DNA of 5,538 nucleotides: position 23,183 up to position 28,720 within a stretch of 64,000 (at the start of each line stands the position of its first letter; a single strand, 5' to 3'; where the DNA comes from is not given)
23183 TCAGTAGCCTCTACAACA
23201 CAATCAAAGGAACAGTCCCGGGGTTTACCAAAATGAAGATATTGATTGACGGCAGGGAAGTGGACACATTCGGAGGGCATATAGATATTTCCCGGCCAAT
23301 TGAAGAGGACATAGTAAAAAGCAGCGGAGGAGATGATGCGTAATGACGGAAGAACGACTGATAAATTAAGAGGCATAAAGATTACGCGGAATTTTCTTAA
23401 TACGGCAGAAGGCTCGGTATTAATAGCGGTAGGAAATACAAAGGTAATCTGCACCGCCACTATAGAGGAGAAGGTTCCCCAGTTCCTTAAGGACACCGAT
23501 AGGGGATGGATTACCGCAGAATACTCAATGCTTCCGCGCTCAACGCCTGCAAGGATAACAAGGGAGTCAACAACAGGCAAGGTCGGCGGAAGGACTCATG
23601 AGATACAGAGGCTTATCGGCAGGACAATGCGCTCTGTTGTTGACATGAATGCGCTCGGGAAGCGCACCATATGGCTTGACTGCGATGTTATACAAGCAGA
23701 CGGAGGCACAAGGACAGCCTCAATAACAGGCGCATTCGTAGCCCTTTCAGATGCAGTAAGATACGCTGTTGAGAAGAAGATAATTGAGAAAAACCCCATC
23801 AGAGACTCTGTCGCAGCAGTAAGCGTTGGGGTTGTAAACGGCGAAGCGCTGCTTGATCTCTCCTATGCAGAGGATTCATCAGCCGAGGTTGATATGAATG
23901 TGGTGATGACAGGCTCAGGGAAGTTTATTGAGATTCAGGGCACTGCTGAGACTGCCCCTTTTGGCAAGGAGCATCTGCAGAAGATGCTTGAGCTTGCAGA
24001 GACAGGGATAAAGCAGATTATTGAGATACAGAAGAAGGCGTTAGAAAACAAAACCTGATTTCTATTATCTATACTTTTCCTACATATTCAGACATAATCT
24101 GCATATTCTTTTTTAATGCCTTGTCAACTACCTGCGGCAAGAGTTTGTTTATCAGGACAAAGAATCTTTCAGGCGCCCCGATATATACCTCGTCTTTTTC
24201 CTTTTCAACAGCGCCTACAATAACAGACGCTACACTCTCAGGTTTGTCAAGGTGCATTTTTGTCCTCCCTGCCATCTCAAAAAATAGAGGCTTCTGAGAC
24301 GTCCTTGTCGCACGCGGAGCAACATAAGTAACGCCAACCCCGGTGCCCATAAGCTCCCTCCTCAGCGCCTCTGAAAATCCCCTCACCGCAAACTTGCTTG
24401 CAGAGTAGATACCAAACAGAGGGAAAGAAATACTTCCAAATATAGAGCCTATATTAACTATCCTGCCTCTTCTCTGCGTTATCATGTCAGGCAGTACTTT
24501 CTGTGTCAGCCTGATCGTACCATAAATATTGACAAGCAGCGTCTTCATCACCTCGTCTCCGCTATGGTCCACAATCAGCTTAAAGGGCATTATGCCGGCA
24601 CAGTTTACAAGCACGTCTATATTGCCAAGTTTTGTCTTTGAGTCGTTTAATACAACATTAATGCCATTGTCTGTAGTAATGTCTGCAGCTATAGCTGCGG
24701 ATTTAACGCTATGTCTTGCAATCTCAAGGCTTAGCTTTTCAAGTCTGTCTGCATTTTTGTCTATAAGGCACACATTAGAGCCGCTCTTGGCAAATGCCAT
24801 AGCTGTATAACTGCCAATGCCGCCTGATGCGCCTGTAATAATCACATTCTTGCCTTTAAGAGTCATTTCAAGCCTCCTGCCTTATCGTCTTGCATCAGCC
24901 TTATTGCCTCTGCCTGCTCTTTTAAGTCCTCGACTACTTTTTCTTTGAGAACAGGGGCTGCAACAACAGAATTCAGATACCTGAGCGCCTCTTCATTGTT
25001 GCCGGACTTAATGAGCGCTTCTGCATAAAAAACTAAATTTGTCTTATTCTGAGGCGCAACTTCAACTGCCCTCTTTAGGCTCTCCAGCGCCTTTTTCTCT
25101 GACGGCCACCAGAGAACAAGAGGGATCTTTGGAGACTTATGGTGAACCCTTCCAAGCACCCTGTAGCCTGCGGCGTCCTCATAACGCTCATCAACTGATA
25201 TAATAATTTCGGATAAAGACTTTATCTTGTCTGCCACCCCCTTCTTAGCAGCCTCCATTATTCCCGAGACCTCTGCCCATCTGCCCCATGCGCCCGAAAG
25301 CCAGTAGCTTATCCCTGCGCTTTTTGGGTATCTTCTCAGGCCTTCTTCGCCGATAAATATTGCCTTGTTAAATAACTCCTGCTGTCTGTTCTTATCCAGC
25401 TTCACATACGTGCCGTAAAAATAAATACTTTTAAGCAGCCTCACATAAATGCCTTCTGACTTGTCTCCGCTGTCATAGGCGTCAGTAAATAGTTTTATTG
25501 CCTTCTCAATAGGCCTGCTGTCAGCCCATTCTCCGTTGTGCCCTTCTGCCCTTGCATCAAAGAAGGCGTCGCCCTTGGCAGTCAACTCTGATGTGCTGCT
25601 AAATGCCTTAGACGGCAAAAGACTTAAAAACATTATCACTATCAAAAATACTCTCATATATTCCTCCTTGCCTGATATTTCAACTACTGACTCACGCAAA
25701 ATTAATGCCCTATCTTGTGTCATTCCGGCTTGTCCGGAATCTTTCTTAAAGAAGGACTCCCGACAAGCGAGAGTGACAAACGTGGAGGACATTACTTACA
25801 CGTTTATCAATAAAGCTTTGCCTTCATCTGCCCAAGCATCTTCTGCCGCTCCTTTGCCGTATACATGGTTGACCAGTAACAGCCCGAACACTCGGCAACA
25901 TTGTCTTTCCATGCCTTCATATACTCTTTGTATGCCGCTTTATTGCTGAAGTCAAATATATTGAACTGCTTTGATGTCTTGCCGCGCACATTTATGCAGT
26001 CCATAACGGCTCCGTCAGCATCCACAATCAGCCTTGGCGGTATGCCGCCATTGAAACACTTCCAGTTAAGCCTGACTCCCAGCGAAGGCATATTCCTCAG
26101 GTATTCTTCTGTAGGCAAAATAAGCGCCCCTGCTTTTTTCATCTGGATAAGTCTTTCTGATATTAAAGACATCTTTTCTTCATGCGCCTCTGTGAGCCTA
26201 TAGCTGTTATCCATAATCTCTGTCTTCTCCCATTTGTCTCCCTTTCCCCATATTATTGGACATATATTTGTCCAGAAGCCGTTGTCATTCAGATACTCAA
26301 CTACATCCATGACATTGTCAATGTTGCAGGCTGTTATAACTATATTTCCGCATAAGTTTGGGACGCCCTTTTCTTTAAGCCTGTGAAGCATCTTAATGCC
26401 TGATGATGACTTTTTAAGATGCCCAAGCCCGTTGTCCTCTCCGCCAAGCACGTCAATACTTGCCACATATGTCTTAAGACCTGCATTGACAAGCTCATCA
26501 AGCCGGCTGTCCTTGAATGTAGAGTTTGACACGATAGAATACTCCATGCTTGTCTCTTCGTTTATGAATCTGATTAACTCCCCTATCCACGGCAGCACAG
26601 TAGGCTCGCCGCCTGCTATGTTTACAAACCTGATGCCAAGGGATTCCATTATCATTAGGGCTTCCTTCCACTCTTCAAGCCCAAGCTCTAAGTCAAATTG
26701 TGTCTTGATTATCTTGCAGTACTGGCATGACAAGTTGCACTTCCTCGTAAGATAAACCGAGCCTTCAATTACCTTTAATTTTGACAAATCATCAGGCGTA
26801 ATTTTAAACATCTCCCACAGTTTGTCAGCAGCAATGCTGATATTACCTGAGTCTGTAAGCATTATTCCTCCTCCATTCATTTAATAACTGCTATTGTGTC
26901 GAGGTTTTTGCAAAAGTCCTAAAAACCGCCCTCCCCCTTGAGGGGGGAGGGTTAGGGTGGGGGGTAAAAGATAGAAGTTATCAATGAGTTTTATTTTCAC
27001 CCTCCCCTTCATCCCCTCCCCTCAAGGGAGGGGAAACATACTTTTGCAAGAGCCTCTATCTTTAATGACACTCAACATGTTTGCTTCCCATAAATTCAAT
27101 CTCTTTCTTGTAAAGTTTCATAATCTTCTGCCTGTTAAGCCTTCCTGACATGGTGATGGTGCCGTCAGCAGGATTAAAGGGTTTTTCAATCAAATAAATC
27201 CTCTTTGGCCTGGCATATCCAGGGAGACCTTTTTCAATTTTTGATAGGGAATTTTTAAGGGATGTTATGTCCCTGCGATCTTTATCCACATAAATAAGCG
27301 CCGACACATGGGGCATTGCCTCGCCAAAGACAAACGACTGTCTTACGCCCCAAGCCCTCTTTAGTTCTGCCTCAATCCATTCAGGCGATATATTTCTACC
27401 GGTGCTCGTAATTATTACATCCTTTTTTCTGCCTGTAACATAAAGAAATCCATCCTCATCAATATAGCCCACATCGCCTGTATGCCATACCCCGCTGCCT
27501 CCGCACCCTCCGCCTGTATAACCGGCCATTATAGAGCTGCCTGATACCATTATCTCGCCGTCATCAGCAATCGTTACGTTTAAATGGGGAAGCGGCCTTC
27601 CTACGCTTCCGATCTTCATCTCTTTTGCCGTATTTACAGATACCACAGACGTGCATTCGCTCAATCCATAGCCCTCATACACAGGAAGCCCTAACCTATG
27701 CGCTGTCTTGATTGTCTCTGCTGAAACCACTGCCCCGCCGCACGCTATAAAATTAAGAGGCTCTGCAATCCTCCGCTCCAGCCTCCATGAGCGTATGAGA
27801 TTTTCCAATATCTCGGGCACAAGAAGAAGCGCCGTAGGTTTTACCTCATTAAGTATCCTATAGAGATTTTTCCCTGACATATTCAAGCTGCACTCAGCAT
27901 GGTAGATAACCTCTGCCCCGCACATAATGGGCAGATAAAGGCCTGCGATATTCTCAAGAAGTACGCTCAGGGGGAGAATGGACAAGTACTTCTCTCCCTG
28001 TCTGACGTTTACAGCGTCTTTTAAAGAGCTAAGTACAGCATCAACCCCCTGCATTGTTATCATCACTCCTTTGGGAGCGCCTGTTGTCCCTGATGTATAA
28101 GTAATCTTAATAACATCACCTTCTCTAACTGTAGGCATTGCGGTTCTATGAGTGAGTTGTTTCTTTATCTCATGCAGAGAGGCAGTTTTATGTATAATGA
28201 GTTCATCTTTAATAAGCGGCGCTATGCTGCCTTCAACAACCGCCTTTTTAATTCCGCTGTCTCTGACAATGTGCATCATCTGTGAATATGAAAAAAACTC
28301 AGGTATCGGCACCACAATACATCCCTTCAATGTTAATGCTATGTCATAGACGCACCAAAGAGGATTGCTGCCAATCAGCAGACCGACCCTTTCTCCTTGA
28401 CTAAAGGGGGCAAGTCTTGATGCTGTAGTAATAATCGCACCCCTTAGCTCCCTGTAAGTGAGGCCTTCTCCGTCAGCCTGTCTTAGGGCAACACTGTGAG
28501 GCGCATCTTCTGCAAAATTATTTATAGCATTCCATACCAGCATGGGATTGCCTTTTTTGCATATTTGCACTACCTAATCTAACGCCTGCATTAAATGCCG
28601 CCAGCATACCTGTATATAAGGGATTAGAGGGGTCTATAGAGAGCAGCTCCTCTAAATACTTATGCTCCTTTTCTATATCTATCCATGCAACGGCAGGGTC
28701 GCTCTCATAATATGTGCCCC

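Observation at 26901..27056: Family of MITE-like elements with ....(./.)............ terminal inverted repeats and G-rich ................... palindromes (at least 5 intergenic copies)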

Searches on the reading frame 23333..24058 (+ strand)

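Call 88: search_protein_families(library=pfam, proteins=[window:23333-24058:+], max_evalue=0.00001)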
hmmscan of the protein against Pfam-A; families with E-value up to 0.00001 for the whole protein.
window:23333-24058:+ (241 aa): 2 families
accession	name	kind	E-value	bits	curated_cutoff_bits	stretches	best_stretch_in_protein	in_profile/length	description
PF01138.27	RNase_PH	-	9e-29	101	25.5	1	12-141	2-127/130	3' exoribonuclease family, domain 1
PF03725.20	RNase_PH_C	-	4.2e-15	55.9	20.8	1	159-224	2-66/67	3' exoribonuclease family, domain 2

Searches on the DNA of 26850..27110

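Call 66: search_rna_families(source=window, start=26850, end=27110, threshold=evalue, max_evalue=1)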
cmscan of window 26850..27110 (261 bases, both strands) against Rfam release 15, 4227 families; matches with E-value up to 1: 33.
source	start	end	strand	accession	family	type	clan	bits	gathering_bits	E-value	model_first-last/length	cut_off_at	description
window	26934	27029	+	RF03714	MIR774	Gene; miRNA;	-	27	80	0.0027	1-98/98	no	MIR774 microRNA precursor family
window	26921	27043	-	RF04173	MIR847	Gene; miRNA;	-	26.4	184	0.0009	1-164/164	no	MIR847 microRNA precursor family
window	26934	27029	-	RF00707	mir-197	Gene; miRNA;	-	24.8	74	0.032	1-75/75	no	mir-197 microRNA precursor family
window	26945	27025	+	RF00942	mir-1224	Gene; miRNA;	-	24.4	105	0.023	1-86/86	no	mir-1224 microRNA precursor family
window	26935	27028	-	RF03992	mir-6302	Gene; miRNA;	-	24.1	90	0.0046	1-79/79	no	mir-6302 microRNA precursor family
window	26924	27039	-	RF04210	MIR8643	Gene; miRNA;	-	23.9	135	0.0088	1-150/150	no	MIR8643 microRNA precursor family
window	26939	27023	+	RF04279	mir-H20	Gene; miRNA;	CL00141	23.8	99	0.024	1-82/82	no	mir-H20 microRNA precursor family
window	26941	27023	+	RF03964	mir-H1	Gene; miRNA;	-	22.9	97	0.12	1-85/85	no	mir-H1 microRNA precursor family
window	26932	27032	+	RF04164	MIR1507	Gene; miRNA;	-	22.8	73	0.0049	1-107/107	no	MIR1507 microRNA precursor family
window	26933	27030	-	RF03261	mir-1759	Gene; miRNA;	-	22.6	58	0.041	1-75/75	no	mir-1759 microRNA precursor family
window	26935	27028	+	RF00707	mir-197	Gene; miRNA;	-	22.5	74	0.12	1-75/75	no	mir-197 microRNA precursor family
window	26938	27027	+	RF03206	mir-3102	Gene; miRNA;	-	22.4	61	0.1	1-104/104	no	mir-3102 microRNA precursor family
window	26928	27035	-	RF04284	mir-532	Gene; miRNA;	-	22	75.2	0.011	1-75/75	no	mir-532 microRNA precursor family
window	26942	27018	+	RF03946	mir-3132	Gene; miRNA;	-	21.8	84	0.15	1-75/75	no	mir-3132 microRNA precursor family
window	26946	27019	+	RF03261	mir-1759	Gene; miRNA;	-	21.7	58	0.07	1-75/75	no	mir-1759 microRNA precursor family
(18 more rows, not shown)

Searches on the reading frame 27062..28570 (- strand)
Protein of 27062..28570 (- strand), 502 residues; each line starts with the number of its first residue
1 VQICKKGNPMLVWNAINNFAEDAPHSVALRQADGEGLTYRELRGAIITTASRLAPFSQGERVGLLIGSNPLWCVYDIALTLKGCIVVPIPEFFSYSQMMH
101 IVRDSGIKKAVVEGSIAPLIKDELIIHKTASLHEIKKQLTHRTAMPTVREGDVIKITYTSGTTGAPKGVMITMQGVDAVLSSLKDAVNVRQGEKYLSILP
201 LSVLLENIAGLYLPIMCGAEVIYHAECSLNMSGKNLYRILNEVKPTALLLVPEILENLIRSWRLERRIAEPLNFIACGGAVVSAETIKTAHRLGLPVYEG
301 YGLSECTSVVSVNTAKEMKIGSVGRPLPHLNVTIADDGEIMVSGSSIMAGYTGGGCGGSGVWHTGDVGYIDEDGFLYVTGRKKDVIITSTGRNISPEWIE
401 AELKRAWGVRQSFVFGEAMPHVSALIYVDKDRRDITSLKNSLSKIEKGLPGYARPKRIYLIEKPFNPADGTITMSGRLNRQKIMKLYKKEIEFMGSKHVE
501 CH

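Call 32: search_protein_families(library=pfam, proteins=[window:27062-28570:-], max_evalue=0.00001)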
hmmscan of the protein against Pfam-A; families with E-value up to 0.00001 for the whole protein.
window:27062-28570:- (502 aa): 2 families
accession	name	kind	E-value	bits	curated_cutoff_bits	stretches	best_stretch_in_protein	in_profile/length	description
PF00501.34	AMP-binding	-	4.2e-55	187.5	29.9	1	19-351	4-383/384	AMP-binding enzyme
PF23562.2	AMP-binding_C_3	-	1.2e-06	29.3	20.8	1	384-492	2-117/124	AMP-binding enzyme C-terminal domain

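Call 44: find_homologous_proteins(query=window:27062-28570:-, max_evalue=1e-80)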
Query window:27062-28570:- (502 aa): 1194 proteins with E <= 1e-80 among 8000 candidates; the best 120 are listed.
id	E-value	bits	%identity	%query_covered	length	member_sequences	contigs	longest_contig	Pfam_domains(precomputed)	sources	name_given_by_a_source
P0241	0.0e+0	1114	100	98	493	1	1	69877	PF00501.35,PF23562.3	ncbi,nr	ncbi:MAG: AMP-binding protein [Nitrospirae bacterium]|nr:AMP-binding protein [Nitrospirota bacterium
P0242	1.7e-110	388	44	91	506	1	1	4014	PF00501.35,PF23562.3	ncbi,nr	ncbi:MAG: AMP-binding protein, partial [Deltaproteobacteria bacterium]|nr:AMP-binding protein [Delta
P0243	2.1e-110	388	40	95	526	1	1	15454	PF00501.35,PF23562.3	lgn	-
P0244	4.8e-109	383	41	97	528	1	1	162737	PF00501.35,PF23562.3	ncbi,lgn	-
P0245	4.6e-107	377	40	98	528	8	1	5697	PF00501.35,PF23562.3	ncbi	-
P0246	9.2e-107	376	41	96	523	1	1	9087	PF00501.35,PF23562.3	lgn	-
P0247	1.6e-105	372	42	96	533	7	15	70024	PF00501.35,PF23562.3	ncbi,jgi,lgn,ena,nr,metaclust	ncbi:MAG TPA: AMP-binding protein [Thermodesulfobacteriota bacterium]|nr:AMP-binding protein [Thermo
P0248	6.1e-104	367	41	97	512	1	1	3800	PF00501.35,PF23562.3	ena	-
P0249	1.5e-103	365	40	96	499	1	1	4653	PF00501.35,PF23562.3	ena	-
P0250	8.8e-103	363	39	96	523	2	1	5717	PF00501.35,PF23562.3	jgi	-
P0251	1.7e-102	362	42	97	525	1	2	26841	PF00501.35,PF23562.3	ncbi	ncbi:MAG: AMP-binding protein [Thermodesulfobacteriota bacterium]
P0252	1.4e-101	359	39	96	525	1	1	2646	PF00501.35,PF23562.3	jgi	-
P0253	3.9e-101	357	39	87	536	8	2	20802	PF00501.35,PF23562.3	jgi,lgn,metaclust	metaclust:\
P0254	3.9e-101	357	39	97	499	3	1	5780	PF00501.35,PF23562.3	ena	-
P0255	1.2e-100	356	40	96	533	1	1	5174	PF00501.35,PF23562.3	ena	-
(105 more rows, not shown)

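Call 45: find_encoding_contigs(protein=P0241, flank=1000, max_places=2)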
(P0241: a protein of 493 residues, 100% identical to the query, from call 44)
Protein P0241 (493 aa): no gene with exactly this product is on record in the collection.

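Call 87: search_protein_families(library=ncbifam, proteins=[window:27062-28570:-], max_evalue=1e-10)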
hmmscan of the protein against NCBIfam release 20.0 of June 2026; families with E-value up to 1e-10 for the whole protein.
window:27062-28570:- (502 aa): 85 families (the best 25 are shown)
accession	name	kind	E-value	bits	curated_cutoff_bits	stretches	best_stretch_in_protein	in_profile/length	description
NF004837.0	PRK06187.1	subfamily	5.7e-61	206.3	476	1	9-463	7-504/531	long-chain-fatty-acid--CoA ligase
TIGR01923.1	menE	equivalog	3.3e-49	167.9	330.15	1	38-418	1-383/442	o-succinylbenzoate--CoA ligase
NF002966.0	PRK03640.1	equivalog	4.8e-49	167.3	556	1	17-485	9-478/483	o-succinylbenzoate--CoA ligase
NF038343.1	ligase_FadD11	exception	9.1e-48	163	950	2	272-443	329-507/585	fatty acid--CoA ligase FadD11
NF005702.0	PRK07514.1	subfamily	1.3e-38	132.6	558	1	14-463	7-482/506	malonyl-CoA synthase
NF005801.1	PRK07656.1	equivalog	1.9e-38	132.4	657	1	16-430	7-453/500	FadD3 family acyl-CoA ligase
NF005714.0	PRK07529.1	subfamily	3.9e-38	131.2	632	1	129-408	195-500/640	acyl-CoA synthetase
NF052269.1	Staph_lig_FadD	equivalog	1.1e-37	129.6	650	1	35-464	26-477/499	long-chain-fatty-acid--CoA ligase FadD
TIGR01733.1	AA-adenyl-dom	subfamily_domain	8e-36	123.7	317.4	1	38-414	1-409/409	amino acid adenylation domain-containing protein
NF005307.0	PRK06839.1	equivalog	2.2e-35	122.2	748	1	23-475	15-487/496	o-succinylbenzoate--CoA ligase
NF006182.0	PRK08316.1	subfamily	6.9e-35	120.5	663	1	14-466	15-503/523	fatty acyl-CoA synthetase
TIGR03098.1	ligase_PEP_1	hypoth_equivalog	7.1e-35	120.4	592.35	1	16-338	6-348/517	acyl-CoA ligase (AMP-forming), exosortase A system-associated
NF006181.0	PRK08314.1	subfamily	8.5e-35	120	705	1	139-462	190-535/563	long-chain-fatty-acid--CoA ligase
NF004114.0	PRK05605.1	equivalog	3.5e-34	118.1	766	1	139-463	209-551/575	long-chain-fatty-acid--CoA ligase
NF004511.1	PRK05852.1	equivalog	5.9e-32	111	650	1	16-426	5-451/505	FadD7 family fatty acid--CoA ligase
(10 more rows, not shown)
